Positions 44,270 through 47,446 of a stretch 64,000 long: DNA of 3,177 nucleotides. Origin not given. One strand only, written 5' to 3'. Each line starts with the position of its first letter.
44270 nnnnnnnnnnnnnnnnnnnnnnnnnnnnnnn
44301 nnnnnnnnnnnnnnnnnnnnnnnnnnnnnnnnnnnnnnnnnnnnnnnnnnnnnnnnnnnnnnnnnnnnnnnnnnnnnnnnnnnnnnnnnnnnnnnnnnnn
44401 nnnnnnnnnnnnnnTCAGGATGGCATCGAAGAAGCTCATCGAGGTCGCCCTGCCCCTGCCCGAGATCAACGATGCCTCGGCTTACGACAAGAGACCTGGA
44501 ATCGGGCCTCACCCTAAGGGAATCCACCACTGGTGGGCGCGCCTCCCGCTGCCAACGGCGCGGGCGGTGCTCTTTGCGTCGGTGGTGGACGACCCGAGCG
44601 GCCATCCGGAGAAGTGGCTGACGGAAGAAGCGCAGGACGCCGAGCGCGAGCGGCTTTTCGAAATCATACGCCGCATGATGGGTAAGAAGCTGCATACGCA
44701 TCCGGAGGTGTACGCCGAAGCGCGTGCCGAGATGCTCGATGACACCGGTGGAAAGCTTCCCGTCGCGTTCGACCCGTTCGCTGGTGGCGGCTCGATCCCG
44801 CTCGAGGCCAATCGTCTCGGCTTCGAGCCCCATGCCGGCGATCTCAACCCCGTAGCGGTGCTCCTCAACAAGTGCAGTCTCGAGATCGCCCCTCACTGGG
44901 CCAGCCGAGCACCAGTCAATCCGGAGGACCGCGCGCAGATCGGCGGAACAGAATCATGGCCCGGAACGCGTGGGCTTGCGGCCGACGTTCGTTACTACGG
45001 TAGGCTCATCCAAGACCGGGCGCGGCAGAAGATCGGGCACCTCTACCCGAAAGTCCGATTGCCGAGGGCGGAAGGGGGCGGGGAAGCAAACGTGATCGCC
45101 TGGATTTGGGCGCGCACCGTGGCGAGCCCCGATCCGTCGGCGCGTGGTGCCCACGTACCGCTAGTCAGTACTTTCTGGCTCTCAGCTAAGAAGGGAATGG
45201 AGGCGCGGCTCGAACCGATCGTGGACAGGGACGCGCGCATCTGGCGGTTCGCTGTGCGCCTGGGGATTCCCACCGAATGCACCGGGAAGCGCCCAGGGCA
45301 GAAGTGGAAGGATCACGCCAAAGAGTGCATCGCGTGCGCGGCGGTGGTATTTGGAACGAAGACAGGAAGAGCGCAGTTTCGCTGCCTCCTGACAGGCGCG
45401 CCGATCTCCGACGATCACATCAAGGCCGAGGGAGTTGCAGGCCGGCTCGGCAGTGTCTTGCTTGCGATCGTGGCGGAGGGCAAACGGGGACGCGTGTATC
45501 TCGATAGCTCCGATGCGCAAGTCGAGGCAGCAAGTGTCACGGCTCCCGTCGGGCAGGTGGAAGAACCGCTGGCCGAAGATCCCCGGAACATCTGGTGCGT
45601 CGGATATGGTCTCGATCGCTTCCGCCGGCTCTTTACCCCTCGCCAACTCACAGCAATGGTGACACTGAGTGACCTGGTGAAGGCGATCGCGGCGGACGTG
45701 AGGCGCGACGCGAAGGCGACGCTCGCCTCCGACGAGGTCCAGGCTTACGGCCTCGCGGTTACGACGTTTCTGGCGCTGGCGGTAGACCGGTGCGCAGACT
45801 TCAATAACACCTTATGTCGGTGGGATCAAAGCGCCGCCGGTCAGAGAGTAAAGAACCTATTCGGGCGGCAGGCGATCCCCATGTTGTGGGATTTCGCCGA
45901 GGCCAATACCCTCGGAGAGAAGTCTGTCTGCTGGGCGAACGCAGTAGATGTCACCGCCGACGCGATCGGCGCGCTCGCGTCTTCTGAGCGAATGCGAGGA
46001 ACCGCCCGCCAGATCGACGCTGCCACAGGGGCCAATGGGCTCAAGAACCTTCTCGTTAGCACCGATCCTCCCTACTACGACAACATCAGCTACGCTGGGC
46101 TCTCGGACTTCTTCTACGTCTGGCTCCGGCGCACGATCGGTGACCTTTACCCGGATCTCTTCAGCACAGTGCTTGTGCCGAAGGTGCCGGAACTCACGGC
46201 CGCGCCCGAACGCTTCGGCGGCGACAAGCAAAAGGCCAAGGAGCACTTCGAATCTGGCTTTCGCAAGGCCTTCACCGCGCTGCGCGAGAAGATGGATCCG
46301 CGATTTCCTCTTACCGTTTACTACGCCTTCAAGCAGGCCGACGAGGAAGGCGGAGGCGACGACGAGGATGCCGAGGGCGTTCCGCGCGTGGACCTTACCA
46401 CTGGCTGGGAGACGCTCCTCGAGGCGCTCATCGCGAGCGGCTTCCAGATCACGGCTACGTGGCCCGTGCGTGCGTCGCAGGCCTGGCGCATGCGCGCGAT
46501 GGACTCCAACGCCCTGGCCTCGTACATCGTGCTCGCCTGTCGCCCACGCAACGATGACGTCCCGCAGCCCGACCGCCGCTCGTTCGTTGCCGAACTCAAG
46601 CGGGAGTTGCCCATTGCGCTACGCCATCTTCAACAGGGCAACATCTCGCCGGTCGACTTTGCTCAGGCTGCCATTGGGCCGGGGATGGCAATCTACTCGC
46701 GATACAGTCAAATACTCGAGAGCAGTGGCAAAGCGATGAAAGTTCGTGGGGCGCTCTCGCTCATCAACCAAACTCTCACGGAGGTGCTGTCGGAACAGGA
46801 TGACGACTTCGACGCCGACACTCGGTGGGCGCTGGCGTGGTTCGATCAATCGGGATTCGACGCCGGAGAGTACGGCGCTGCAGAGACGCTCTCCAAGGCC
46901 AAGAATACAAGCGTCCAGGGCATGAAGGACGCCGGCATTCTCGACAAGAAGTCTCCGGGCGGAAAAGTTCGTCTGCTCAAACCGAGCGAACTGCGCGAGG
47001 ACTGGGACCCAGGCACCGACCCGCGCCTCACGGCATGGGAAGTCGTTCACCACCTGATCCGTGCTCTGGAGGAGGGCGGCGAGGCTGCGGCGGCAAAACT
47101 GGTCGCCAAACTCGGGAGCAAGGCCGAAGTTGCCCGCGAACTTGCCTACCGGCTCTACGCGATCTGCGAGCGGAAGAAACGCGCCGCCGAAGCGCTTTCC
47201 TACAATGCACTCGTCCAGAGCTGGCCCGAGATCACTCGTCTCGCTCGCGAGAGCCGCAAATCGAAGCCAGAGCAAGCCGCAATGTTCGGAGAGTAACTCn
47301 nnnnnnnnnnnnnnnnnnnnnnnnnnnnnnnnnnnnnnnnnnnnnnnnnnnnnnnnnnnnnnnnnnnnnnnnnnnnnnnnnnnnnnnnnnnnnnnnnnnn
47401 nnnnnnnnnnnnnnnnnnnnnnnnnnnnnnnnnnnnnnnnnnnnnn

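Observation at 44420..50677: DUF1156 Zn-ribbon adenine methyltransferase + DUF499 ATPase (+ upstream SNF2/DUF3883 helicase): predicted but, to my knowledge, uncharacterised R-M/BREX-like core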

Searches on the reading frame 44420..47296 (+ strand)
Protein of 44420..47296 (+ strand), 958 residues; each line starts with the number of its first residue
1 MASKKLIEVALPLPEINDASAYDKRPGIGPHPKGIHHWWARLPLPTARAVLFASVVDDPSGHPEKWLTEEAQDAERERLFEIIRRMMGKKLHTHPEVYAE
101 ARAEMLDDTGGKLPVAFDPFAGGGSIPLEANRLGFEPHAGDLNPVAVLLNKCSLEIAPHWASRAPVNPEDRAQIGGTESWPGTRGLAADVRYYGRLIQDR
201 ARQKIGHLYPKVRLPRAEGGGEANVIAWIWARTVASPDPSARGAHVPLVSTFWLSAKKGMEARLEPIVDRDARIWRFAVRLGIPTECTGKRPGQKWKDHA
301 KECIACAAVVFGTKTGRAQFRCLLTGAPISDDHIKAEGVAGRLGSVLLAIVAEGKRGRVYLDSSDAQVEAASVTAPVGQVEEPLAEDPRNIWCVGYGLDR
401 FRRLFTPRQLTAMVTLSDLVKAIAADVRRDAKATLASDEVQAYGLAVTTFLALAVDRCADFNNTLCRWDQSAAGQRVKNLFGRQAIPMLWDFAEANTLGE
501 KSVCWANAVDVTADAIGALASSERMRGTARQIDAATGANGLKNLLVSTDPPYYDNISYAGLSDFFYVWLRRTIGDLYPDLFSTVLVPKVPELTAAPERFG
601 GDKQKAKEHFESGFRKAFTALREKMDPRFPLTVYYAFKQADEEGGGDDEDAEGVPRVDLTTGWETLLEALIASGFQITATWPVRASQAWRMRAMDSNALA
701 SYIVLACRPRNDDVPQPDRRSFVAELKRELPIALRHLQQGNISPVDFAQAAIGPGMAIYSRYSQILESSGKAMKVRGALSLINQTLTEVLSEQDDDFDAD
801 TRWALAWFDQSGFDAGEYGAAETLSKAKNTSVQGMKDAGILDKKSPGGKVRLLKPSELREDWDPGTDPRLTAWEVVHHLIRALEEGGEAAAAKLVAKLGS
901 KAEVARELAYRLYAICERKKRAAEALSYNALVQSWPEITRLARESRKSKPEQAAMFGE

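Call 3: search_protein_families(library=pfam, proteins=[window:44420-47296:+])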
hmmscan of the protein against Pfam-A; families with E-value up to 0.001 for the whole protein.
window:44420-47296:+ (958 aa): 1 family
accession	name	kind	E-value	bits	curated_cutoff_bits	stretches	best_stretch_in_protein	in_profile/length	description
PF06634.17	DUF1156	-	1.3e-21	77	24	1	10-82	1-73/73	Protein of unknown function (DUF1156)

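Call 4: search_protein_families(library=padloc, proteins=[window:44420-47296:+])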
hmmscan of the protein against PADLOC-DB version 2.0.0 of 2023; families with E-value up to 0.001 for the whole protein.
window:44420-47296:+ (958 aa): 8 families
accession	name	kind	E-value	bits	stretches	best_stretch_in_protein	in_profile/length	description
PDLC00660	HmaB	-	0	1031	1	2-953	7-963/967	DNA-adenine methylase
PDLC00661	HmaB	-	6e-300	995.5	1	3-949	7-966/973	DNA-adenine methylase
PDLC03233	MTase_II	-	1.3e-28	98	2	396-715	356-649/731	Type II methyltransferase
PDLC03352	MTase_II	-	4.2e-27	92.4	2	398-576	412-599/1023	Type II methyltransferase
PDLC02189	DUF1156_MTase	-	1.3e-21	74.6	2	77-157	128-208/944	-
PDLC03314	MTase_II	-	5.3e-12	42.7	2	109-156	160-207/944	Type II methyltransferase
PDLC03322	MTase_II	-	0.00012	19.1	1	104-152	56-104/446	Type II methyltransferase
PDLC03345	MTase_II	-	0.00025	17.5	1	117-156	53-92/581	Type II methyltransferase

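Call 24: find_encoding_contigs(protein=window:44420-47296:+, flank=10000, max_places=6)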
Protein window:44420-47296:+ (958 aa): no gene with exactly this product is on record in the collection.

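Call 25: find_related_loci(query=window:44420-47296:+, collection=genome_contigs, flank=10000)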
Query window:44420-47296:+ (958 aa) in genome_contigs; peptide patterns used: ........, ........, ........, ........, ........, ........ (x = any residue, [..] = any of these).
250 stretches matched a pattern; 210 encode a relative of the query (tblastn E <= 1e-3); the best 80 are kept; 80 distinct loci.
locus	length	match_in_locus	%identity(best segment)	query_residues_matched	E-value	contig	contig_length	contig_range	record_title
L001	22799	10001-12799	71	4-956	0e+0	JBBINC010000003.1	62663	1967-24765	MAG: Acidobacteriota bacterium isolate RSF170216_bin_247 NODE_157_length_62663_cov_9.571876, whole genome shotgun sequen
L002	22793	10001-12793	70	4-958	0e+0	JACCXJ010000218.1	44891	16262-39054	MAG: Gammaproteobacteria bacterium isolate MGR_bin175 SD2897-2912_k127_4756458, whole genome shotgun sequence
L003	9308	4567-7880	66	4-950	0e+0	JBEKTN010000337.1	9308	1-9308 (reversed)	MAG: Isosphaeraceae bacterium isolate SPRUCE 559 SPRUCE_559_337, whole genome shotgun sequence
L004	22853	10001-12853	66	2-958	0e+0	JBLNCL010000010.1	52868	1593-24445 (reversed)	MAG: Betaproteobacteria bacterium isolate MAG126 PRJNA950955_bin33_renamed_9, whole genome shotgun sequence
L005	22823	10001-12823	64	4-956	0e+0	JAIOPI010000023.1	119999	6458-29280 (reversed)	MAG: Lentisphaerae bacterium isolate LakeFargette_0920_ALND_MAG_66_32 LacPavin_0920_ALND_scaffold_639442, whole genome s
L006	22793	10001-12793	65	4-956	0e+0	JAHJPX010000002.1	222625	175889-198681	MAG: Gammaproteobacteria bacterium isolate Old_saline_rock_biofilm.mb.15 Old_saline_rock_bi.mb.15_k141_11296, whole geno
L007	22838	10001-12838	65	5-958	0e+0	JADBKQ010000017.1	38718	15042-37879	MAG: Limnochordaceae bacterium isolate Bu26 bin.26_contig17, whole genome shotgun sequence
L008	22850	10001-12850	64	2-958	0e+0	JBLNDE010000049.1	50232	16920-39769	MAG: Bacillota bacterium isolate MAG107 PRJNA950955_bin16_renamed_48, whole genome shotgun sequence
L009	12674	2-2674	66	32-944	0e+0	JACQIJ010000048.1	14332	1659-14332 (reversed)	MAG: Proteobacteria bacterium isolate NC_groundwater_1122_Ag_S-0.1um_56_24 S_p1_S3_coassembly_k141_573736, whole genome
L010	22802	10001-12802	65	4-958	0e+0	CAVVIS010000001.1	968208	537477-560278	MAG: Blastocatellia bacterium isolate MFD01916.bin.1.77 genome assembly, contig: contig_13538, whole genome shotgun sequ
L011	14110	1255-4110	65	3-958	0e+0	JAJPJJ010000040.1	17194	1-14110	MAG: Bacillota bacterium isolate Centralia_MAG_45 k107_31061826, whole genome shotgun sequence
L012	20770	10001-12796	63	4-957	0e+0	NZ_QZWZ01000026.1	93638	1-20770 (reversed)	Mesorhizobium waimense strain ICMP19557 NODE_26_length_93638_cov_14.2117, whole genome shotgun sequence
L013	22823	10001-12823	63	4-943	0e+0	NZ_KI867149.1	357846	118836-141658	Syntrophorhabdus aromaticivorans UI SynarDRAFT_SAI.1, whole genome shotgun sequence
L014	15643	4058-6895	64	3-956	0e+0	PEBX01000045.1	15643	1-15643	MAG: Candidatus Carbobacillus altaicus isolate AL32 NODE_243_length_15643_cov_128.341_ID_979749, whole genome shotgun se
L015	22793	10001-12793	63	4-956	0e+0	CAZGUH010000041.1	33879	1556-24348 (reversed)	MAG TPA_asm: uncultured Ilumatobacteraceae bacterium isolate binchicken_co242_131 genome assembly, contig: NODE_2234_len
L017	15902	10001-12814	64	5-947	0e+0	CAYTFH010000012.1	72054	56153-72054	MAG TPA_asm: uncultured bacterium isolate binchicken_co30_114 genome assembly, contig: NODE_409_length_72054_cov_105.257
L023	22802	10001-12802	62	4-956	0e+0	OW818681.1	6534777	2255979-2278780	metagenome genome assembly, chromosome: 1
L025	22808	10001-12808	63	4-957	0e+0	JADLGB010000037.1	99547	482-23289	MAG: Candidatus Hydrogenedentota bacterium isolate SJ408 c_000000197948, whole genome shotgun sequence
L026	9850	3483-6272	63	4-947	0e+0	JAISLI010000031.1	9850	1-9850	MAG: Desulfovibrio sp. isolate Im510_bin1 k119_2809706, whole genome shotgun sequence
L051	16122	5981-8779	66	4-956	0e+0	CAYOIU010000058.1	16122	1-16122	MAG TPA_asm: uncultured Desulfobacteraceae bacterium isolate SRP214966_co4_492 genome assembly, contig: NODE_3257_length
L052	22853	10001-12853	50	4-946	0e+0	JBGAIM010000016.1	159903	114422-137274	MAG: Limisphaerales bacterium isolate MAG_AAO_H125.05 AAOH125-5_opera_contig_438, whole genome shotgun sequence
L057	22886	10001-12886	48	4-956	0e+0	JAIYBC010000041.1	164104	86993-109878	MAG: Verrucomicrobiales bacterium isolate E1_MAG_00027 pond_E1_MAG_00027_000000000068, whole genome shotgun sequence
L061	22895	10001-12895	48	4-956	0e+0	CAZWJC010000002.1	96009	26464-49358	MAG TPA_asm: uncultured Verrucomicrobiota bacterium isolate SRP220891_co2_456 genome assembly, contig: NODE_261_length_9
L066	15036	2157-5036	47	4-958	0e+0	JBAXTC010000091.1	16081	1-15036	MAG: Verrucomicrobiota bacterium isolate ELA625 MAG625_91, whole genome shotgun sequence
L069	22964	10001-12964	48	4-956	0e+0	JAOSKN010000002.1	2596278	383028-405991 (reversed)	MAG: Planctomycetota bacterium isolate FR_30 FR-Planctomycetota-2_s2, whole genome shotgun sequence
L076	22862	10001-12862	49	4-958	0e+0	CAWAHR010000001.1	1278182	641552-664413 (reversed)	MAG: uncultured Acidobacteriota bacterium isolate MFD04428.bin.1.3 genome assembly, contig: contig_17083, whole genome s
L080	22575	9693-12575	48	4-956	0e+0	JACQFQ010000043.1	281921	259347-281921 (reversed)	MAG: Verrucomicrobia bacterium isolate NC_groundwater_1051_Pr1_S-0.65um_63_17 Montesol18_Sp65_coassembly_scaffold_923057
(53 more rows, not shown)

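Call 28: search_solved_structures(query=window:44420-47296:+, max_evalue=0.01)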
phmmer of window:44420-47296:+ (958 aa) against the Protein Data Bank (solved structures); distinct sequences matched with E-value up to 0.01: 0.

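Call 40: search_protein_families(library=ncbifam, proteins=[window:44420-47296:+])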
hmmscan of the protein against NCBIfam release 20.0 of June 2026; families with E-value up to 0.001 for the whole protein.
window:44420-47296:+ (958 aa): 1 family
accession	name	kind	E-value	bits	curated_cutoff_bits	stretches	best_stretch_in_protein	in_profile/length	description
NF042963.1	DUF1156_antiphage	equivalog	7.2e-28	97.2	1000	2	401-579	463-610/960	anti-phage-associated DUF1156 domain-containing protein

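Call 44: search_solved_structures(query=A1, max_evalue=1, show_alignments=2)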
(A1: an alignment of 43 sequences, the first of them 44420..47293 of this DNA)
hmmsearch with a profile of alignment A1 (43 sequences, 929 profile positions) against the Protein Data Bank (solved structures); distinct sequences matched with E-value up to 1: 4.
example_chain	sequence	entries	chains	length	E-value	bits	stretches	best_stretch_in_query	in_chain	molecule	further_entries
1ws6_A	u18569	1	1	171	0.047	14.6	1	112-150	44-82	methyltransferase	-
2iaz_A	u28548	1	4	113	0.16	12.8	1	321-396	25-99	Hypothetical protein SP1372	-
5e71_A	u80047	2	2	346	0.24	12.2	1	112-143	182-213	N2, N2-dimethylguanosine tRNA methyltransferase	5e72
9gyt_1u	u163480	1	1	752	0.66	10.8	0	852-909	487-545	mL102 (rPPR5)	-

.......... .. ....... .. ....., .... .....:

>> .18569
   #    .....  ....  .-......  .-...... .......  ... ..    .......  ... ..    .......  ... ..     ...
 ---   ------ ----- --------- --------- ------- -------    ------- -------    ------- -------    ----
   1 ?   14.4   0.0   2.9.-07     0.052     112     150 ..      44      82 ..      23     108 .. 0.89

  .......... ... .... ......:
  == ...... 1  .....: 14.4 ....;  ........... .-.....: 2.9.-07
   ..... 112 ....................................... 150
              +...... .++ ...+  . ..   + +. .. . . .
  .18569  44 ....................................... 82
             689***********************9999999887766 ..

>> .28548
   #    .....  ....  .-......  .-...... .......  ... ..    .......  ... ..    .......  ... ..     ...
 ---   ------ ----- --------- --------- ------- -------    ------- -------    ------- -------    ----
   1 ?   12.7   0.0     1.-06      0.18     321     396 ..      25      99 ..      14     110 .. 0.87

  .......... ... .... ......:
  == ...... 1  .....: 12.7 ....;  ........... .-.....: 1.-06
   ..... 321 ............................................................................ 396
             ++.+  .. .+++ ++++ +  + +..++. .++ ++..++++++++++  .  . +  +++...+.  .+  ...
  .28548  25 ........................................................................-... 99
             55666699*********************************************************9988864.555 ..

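Call 46: find_homologous_proteins(query=window:44420-47293:+, max_evalue=1e-10)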
Query window:44420-47293:+ (958 aa): 8000 proteins with E <= 1e-10 among 8000 candidates; the best 120 are listed.
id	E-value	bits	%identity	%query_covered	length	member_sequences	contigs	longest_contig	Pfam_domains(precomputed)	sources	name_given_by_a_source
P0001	0.0e+0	2193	100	100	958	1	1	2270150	PF06634.18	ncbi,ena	-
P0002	0.0e+0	1603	77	100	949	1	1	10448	PF06634.18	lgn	-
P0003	0.0e+0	1538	73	100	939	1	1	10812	PF06634.18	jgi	jgi:putative DNA methylase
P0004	0.0e+0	1511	71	100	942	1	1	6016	PF06634.18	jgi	-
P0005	0.0e+0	1508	72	100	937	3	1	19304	PF06634.18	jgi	jgi:putative DNA methylase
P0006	0.0e+0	1506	72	100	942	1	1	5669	PF06634.18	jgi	jgi:putative DNA methylase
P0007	0.0e+0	1495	72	99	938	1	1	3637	PF06634.18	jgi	-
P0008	0.0e+0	1494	71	99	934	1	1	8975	PF06634.18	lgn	-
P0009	0.0e+0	1487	71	98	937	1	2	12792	PF06634.18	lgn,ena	-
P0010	0.0e+0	1486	71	98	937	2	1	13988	PF06634.18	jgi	jgi:putative DNA methylase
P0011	0.0e+0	1486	72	98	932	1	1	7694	PF06634.18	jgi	jgi:putative DNA methylase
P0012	0.0e+0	1485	70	100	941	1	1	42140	PF06634.18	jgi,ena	jgi:putative DNA methylase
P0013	0.0e+0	1483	70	99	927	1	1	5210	PF06634.18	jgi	jgi:putative DNA methylase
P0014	0.0e+0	1480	71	98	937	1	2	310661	PF06634.18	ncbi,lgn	ncbi:MAG: DUF1156 domain-containing protein [Nitrospira sp.]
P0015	0.0e+0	1478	71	98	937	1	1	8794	PF06634.18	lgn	-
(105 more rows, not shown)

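Call 47: find_encoding_contigs(protein=P0001, flank=10000, max_places=3)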
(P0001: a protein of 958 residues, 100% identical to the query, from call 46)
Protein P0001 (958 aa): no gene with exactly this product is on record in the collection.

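Call 48: find_encoding_contigs(protein=P0002, flank=10000, max_places=3)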
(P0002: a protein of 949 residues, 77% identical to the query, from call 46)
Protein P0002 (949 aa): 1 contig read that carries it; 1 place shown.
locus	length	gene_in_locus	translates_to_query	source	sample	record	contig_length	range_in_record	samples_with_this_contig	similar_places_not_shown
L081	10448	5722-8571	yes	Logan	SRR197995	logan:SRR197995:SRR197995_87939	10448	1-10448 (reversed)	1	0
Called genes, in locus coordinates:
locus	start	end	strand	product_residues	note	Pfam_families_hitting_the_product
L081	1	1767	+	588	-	?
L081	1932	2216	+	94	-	PF05973:Gp49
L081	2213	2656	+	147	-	PF13443:HTH_26 (weak), PF01381:HTH_3 (weak)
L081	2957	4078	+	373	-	PF03235:GmrSD_N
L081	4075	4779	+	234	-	PF18735:HEPN_RiboL-PSP, PF18737:HEPN_MAE_28990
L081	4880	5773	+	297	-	PF00571:CBS (faint)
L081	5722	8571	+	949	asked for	PF06634:DUF1156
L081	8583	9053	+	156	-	PF08843:AbiEii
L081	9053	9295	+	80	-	-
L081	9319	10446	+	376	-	?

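Call 49: list_cluster_members(proteins=[P0001])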
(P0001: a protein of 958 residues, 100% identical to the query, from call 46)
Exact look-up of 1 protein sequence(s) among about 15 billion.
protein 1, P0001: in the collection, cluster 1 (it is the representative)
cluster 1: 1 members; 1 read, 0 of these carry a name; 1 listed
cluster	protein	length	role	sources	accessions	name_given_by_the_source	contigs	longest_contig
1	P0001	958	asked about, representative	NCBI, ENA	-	-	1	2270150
